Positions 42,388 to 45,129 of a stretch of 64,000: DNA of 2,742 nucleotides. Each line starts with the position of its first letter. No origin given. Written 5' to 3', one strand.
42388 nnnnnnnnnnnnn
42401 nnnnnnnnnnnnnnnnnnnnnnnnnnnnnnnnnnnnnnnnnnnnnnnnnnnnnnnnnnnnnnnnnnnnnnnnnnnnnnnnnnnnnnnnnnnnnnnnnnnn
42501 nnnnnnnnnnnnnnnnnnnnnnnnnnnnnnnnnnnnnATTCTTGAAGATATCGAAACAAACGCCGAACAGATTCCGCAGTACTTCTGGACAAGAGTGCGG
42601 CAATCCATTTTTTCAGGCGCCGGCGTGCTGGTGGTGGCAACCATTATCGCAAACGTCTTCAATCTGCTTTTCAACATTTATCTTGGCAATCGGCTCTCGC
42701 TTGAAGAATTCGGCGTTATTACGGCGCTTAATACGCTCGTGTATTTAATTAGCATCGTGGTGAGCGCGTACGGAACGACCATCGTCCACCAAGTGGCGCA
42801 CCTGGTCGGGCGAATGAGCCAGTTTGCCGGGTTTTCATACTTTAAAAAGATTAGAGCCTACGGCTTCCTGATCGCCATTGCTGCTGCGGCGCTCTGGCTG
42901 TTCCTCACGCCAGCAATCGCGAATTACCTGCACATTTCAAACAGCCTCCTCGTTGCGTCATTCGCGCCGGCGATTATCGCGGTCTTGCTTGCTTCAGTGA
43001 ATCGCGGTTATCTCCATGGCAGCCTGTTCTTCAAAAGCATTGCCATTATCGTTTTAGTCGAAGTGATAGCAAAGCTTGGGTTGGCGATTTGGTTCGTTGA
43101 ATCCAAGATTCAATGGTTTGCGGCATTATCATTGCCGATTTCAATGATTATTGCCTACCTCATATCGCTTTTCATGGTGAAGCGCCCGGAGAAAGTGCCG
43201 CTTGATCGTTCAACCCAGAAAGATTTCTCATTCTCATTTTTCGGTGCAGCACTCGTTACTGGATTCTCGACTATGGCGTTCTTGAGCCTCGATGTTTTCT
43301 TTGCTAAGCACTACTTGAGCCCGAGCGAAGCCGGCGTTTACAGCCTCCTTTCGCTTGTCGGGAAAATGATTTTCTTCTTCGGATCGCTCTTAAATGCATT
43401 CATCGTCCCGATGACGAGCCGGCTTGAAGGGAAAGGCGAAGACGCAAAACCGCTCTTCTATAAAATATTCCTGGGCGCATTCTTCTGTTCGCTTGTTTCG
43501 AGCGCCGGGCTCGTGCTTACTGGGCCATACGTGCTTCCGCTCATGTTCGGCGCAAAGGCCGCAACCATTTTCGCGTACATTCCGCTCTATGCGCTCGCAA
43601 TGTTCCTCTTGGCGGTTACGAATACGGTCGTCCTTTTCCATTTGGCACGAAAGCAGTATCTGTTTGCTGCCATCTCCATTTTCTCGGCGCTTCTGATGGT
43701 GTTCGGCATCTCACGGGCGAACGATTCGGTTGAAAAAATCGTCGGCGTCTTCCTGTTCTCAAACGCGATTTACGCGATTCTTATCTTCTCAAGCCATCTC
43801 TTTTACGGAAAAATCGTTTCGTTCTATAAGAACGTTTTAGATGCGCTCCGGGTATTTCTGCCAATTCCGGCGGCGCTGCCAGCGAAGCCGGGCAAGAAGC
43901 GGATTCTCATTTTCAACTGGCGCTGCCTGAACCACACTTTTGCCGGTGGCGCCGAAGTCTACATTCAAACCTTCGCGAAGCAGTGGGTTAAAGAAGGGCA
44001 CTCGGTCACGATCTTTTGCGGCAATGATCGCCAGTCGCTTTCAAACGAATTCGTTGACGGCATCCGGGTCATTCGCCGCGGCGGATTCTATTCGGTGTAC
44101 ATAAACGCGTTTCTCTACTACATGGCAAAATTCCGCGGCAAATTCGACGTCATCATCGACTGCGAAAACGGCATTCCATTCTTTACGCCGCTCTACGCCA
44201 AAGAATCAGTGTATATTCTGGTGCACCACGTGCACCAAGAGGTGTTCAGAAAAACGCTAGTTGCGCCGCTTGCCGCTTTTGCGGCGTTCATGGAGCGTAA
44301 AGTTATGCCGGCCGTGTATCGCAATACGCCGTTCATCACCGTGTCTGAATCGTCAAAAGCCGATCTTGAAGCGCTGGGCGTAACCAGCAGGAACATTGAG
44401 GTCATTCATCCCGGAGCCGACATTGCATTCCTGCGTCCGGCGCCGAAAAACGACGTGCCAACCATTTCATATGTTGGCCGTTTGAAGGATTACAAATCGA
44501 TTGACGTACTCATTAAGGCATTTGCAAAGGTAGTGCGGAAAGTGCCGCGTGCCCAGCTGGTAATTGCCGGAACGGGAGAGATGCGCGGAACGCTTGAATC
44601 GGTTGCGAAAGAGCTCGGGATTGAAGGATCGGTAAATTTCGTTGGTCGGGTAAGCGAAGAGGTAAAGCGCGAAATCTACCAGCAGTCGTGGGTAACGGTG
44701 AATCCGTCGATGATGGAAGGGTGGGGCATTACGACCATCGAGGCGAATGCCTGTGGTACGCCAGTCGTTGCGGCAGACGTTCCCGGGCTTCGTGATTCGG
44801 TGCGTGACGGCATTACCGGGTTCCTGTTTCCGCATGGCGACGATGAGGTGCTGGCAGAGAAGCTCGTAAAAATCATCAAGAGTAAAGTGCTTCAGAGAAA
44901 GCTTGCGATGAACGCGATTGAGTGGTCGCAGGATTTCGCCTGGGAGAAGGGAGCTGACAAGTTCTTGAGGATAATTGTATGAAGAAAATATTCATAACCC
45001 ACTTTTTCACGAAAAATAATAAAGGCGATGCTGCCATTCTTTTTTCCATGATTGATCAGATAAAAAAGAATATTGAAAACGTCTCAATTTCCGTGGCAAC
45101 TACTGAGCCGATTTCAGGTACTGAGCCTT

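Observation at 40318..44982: Single 1554-aa polypeptide fusing two GT2 glycosyltransferases, a Wzx-like flippase and a GT4 glycosyltransferase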

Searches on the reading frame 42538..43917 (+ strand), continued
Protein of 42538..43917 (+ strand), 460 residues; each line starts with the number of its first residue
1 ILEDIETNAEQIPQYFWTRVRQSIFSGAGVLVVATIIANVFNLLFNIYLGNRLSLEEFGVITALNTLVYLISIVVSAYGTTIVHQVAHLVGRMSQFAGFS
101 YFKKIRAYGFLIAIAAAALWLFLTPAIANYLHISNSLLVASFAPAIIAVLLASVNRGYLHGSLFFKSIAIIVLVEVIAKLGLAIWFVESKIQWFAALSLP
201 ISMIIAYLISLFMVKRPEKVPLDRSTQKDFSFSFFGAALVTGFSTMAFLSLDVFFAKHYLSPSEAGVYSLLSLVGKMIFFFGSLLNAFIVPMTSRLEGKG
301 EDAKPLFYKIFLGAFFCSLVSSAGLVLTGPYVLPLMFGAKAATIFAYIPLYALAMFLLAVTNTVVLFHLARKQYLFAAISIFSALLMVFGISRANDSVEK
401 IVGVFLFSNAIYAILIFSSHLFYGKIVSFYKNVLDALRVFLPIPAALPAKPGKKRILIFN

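Call 73: list_cluster_members(proteins=[P0124, P0125, P0126, P0130, P0140, P0162, P0175, P0192, P0200, P0201])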
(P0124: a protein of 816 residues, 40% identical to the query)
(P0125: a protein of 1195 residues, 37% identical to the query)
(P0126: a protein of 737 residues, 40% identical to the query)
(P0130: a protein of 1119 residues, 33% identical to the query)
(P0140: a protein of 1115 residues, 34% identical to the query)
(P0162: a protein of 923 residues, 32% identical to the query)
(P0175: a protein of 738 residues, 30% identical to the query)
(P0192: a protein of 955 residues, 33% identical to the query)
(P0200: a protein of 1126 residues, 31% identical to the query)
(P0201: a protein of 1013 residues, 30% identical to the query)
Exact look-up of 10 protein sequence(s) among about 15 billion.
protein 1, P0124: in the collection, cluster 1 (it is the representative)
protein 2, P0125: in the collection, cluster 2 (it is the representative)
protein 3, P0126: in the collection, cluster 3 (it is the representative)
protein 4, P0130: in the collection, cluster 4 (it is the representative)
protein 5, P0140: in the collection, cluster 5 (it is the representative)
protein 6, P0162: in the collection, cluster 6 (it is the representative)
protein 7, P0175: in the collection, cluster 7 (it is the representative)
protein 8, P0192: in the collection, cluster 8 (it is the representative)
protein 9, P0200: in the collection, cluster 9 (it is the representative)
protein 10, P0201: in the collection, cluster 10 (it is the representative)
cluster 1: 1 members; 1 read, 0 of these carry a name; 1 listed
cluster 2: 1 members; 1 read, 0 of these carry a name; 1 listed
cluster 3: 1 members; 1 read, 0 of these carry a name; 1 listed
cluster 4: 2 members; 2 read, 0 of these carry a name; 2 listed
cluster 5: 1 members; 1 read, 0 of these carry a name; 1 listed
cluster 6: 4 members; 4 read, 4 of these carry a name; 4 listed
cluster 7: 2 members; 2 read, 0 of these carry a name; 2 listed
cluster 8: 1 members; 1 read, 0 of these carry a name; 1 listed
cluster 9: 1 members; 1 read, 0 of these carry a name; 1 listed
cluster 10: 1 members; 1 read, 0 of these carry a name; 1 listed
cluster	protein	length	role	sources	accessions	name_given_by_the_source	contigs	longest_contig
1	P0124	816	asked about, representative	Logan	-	-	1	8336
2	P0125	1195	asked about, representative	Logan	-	-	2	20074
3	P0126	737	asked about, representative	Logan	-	-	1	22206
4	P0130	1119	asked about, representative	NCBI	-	-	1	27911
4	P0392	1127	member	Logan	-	-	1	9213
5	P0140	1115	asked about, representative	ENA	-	-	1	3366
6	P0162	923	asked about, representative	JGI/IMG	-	glycosyltransferase involved in cell wall biosynthesis/O-antigen/teichoic acid export ...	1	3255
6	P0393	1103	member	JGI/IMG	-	glycosyltransferase involved in cell wall biosynthesis/O-antigen/teichoic acid export ...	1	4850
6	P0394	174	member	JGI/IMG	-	glycosyltransferase involved in cell wall biosynthesis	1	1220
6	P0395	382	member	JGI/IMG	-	glycosyltransferase involved in cell wall biosynthesis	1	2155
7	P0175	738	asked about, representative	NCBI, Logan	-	-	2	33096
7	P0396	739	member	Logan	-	-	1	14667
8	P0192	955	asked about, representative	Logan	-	-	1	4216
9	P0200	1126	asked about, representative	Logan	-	-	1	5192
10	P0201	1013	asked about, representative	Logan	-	-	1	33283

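Call 74: search_protein_families(library=pfam, proteins=[P0124, P0125, P0126, P0130, P0140, P0162, P0175, P0192, P0201, P0214], max_evalue=0.00001)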
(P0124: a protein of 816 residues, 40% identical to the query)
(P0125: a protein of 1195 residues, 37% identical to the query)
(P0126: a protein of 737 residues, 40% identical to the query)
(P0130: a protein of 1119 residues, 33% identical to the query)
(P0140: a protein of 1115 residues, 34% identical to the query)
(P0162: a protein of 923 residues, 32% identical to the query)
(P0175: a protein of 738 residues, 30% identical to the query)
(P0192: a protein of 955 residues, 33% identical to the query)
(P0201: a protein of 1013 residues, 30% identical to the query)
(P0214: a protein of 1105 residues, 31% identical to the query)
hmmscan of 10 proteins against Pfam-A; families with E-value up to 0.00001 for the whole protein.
P0124 (816 aa): 5 families
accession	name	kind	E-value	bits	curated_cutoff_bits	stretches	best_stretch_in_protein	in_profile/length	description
PF00534.26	Glycos_transf_1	-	2.5e-45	154.5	26.4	1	632-797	6-172/172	Glycosyl transferases group 1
PF13692.12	Glyco_trans_1_4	-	3.5e-36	125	27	1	642-782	2-141/142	Glycosyl transferases group 1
PF13439.12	Glyco_transf_4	-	3.2e-16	60.2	28.5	1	471-632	2-170/170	Glycosyltransferase Family 4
PF20706.3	GT4-conflict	-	1.7e-11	44.2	26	1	616-806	169-381/385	Family 4 Glycosyltransferase in conflict systems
PF01943.22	Polysacc_synt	-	2e-06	27.9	28.2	1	23-270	2-245/274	Polysaccharide biosynthesis protein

P0125 (1195 aa): 6 families
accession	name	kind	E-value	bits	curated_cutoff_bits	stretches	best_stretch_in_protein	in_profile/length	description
PF00534.26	Glycos_transf_1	-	1e-42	146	26.4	1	640-803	5-169/172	Glycosyl transferases group 1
PF13692.12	Glyco_trans_1_4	-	1.3e-37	129.6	27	1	651-792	2-142/142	Glycosyl transferases group 1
PF13439.12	Glyco_transf_4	-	1.2e-18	68.2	28.5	1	480-639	2-168/170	Glycosyltransferase Family 4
PF20706.3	GT4-conflict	-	1.2e-09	38.2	26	1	650-793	197-358/385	Family 4 Glycosyltransferase in conflict systems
PF13579.12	Glyco_trans_4_4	-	4.4e-09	37.3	29.7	1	480-636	1-158/158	Glycosyl transferase 4-like domain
PF13480.13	Acetyltransf_6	-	7.9e-09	36.2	22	1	988-1127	5-142/143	Acetyltransferase (GNAT) domain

P0126 (737 aa): 2 families
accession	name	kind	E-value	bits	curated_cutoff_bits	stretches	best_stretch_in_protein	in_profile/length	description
PF00535.33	Glycos_transf_2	-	4.4e-19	69.5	23.3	1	442-608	2-166/168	Glycosyl transferase family 2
PF13641.12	Glyco_tranf_2_3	-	2.4e-12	47.8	27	1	439-656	2-225/230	Glycosyltransferase like family 2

P0130 (1119 aa): 6 families
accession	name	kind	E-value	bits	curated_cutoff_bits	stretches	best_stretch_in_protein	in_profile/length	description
PF00534.26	Glycos_transf_1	-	1e-42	146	26.4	1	614-781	4-172/172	Glycosyl transferases group 1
PF13692.12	Glyco_trans_1_4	-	1.4e-29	103.6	27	1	626-766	2-141/142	Glycosyl transferases group 1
PF00535.33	Glycos_transf_2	-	3.7e-23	82.7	23.3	1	827-993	1-166/168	Glycosyl transferase family 2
PF13439.12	Glyco_transf_4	-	6.3e-15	56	28.5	1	455-616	2-169/170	Glycosyltransferase Family 4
PF13641.12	Glyco_tranf_2_3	-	5.4e-13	49.9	27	1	826-1042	3-226/230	Glycosyltransferase like family 2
PF20706.3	GT4-conflict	-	1.6e-10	41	26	1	603-743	171-323/385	Family 4 Glycosyltransferase in conflict systems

P0140 (1115 aa): 7 families
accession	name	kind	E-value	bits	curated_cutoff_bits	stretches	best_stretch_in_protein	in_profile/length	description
PF00534.26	Glycos_transf_1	-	8.8e-40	136.5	26.4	1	915-1076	9-171/172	Glycosyl transferases group 1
PF13692.12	Glyco_trans_1_4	-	1.1e-30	107.2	27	1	922-1063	2-142/142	Glycosyl transferases group 1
PF13439.12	Glyco_transf_4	-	2.8e-17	63.7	28.5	1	750-909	2-167/170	Glycosyltransferase Family 4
PF13632.12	Glyco_trans_2_3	-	4.3e-17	63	27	1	4-194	7-182/198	Glycosyl transferase family group 2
PF20706.3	GT4-conflict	-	2.1e-11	43.9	26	1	896-1036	169-320/385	Family 4 Glycosyltransferase in conflict systems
PF13641.12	Glyco_tranf_2_3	-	2.5e-10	41.2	27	1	2-140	93-230/230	Glycosyltransferase like family 2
PF13579.12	Glyco_trans_4_4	-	5.6e-10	40.2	29.7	1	750-907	1-158/158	Glycosyl transferase 4-like domain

P0162 (923 aa): 4 families
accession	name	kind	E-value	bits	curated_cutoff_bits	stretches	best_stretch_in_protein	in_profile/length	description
PF00534.26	Glycos_transf_1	-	3.6e-46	157.3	26.4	1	734-897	5-169/172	Glycosyl transferases group 1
PF13692.12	Glyco_trans_1_4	-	2e-31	109.6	27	1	745-886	2-142/142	Glycosyl transferases group 1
PF13439.12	Glyco_transf_4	-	7.5e-11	42.8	28.5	1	575-735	2-169/170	Glycosyltransferase Family 4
PF20706.3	GT4-conflict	-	8.7e-09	35.3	26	1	729-865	178-326/385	Family 4 Glycosyltransferase in conflict systems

P0175 (738 aa): 2 families
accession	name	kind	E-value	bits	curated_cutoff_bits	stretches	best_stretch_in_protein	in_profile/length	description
PF00535.33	Glycos_transf_2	-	1.2e-18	68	23.3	1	8-177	1-166/168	Glycosyl transferase family 2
PF13641.12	Glyco_tranf_2_3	-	1.1e-08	35.8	27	1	7-179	3-175/230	Glycosyltransferase like family 2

P0192 (955 aa): 2 families
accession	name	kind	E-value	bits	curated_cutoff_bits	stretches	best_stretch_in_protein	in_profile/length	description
PF04229.20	GrpB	-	7.3e-08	33.2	25.5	1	802-948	3-156/159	GrpB protein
PF01636.29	APH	-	2e-06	28.2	23.2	1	542-693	50-209/239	Phosphotransferase enzyme family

P0201 (1013 aa): 6 families
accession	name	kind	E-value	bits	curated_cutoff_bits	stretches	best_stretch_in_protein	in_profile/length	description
PF00534.26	Glycos_transf_1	-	1.7e-41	142.1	26.4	1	815-974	10-170/172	Glycosyl transferases group 1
PF13692.12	Glyco_trans_1_4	-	7.9e-33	114.1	27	1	821-962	2-142/142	Glycosyl transferases group 1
PF13439.12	Glyco_transf_4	-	3e-17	63.6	28.5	1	649-810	2-169/170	Glycosyltransferase Family 4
PF20706.3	GT4-conflict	-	7.4e-15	55.3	26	1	798-988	172-384/385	Family 4 Glycosyltransferase in conflict systems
PF13524.12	Glyco_trans_1_2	-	7.6e-10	39.3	25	1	843-987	7-140/144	Glycosyl transferase-like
PF13579.12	Glyco_trans_4_4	-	9.3e-09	36.3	29.7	1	649-806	1-158/158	Glycosyl transferase 4-like domain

P0214 (1105 aa): 5 families
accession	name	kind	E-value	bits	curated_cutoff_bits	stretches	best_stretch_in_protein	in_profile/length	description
PF00534.26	Glycos_transf_1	-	3.1e-26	92.4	26.4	1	923-1082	12-171/172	Glycosyl transferases group 1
PF13692.12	Glyco_trans_1_4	-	1.4e-23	84.2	27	1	927-1067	2-140/142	Glycosyl transferases group 1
PF00535.33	Glycos_transf_2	-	7.7e-22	78.4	23.3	1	433-597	1-164/168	Glycosyl transferase family 2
PF20706.3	GT4-conflict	-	1.2e-10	41.4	26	1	892-1041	161-317/385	Family 4 Glycosyltransferase in conflict systems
PF13641.12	Glyco_tranf_2_3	-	6.9e-08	33.2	27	1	432-631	3-208/230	Glycosyltransferase like family 2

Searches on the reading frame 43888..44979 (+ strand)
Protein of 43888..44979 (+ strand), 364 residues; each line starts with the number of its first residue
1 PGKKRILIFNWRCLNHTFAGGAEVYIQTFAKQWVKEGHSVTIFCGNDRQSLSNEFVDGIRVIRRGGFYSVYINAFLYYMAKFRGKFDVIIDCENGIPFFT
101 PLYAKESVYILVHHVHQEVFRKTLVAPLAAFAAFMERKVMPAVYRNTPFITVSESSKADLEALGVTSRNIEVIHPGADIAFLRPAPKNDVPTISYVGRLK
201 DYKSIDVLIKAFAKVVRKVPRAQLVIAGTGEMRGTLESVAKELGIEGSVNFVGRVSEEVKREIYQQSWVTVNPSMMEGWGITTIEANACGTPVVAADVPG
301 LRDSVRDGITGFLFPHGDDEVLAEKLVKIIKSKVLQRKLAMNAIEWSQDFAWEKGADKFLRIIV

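Call 22: search_solved_structures(query=window:43888-44979:+, max_evalue=0.001)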
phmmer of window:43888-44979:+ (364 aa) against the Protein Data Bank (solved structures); distinct sequences matched with E-value up to 0.001: 84 (the best 60 are shown).
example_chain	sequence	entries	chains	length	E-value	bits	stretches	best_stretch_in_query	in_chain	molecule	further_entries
6kih_A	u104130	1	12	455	1.2e-20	77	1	161-354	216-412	Tll1590 protein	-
3c4q_A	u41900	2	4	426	1.4e-19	73.6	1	159-356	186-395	Predicted glycosyltransferases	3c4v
3c48_A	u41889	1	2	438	1.6e-19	73.4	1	159-356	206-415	Predicted glycosyltransferases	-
6n1x_A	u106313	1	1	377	1e-17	67.4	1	190-344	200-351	Glycosyltransferase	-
6d9t_A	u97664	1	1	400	1.2e-17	67.3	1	190-344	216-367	Glycosyl transferase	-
2jjm_A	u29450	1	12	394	3.5e-15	59.1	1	194-346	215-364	GLYCOSYL TRANSFERASE, GROUP 1 FAMILY PROTEIN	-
4n9w_A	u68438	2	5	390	3.6e-15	59.1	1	150-362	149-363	GDP-mannose-dependent alpha-(1-2)-phosphatidylinositol mannosyltransferase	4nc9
3mbo_A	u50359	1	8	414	3.9e-15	58.9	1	194-346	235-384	Glycosyltransferase, group 1 family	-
2gej_A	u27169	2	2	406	4e-15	58.9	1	150-362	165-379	PHOSPHATIDYLINOSITOL MANNOSYLTRANSFERASE (PimA)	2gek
7qnt_AAA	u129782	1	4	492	4e-15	58.9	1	186-342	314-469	TarM(Se)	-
7qd7_AAA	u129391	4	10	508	4.3e-15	58.8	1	186-342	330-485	TarM(Se)_G117R | TarM(Se)_G117R-4RboP | TarM(Se)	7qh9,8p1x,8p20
7qsg_A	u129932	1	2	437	2e-13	53.4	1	123-356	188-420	D-inositol 3-phosphate glycosyltransferase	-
5d00_A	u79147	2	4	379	4.3e-13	52.2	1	191-354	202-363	N-acetyl-alpha-D-glucosaminyl L-malate synthase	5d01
3l01_A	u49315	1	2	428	5.1e-13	52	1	191-361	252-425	GlgA glycogen synthase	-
2bis_A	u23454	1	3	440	5.3e-13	51.9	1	191-361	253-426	GLGA GLYCOGEN SYNTHASE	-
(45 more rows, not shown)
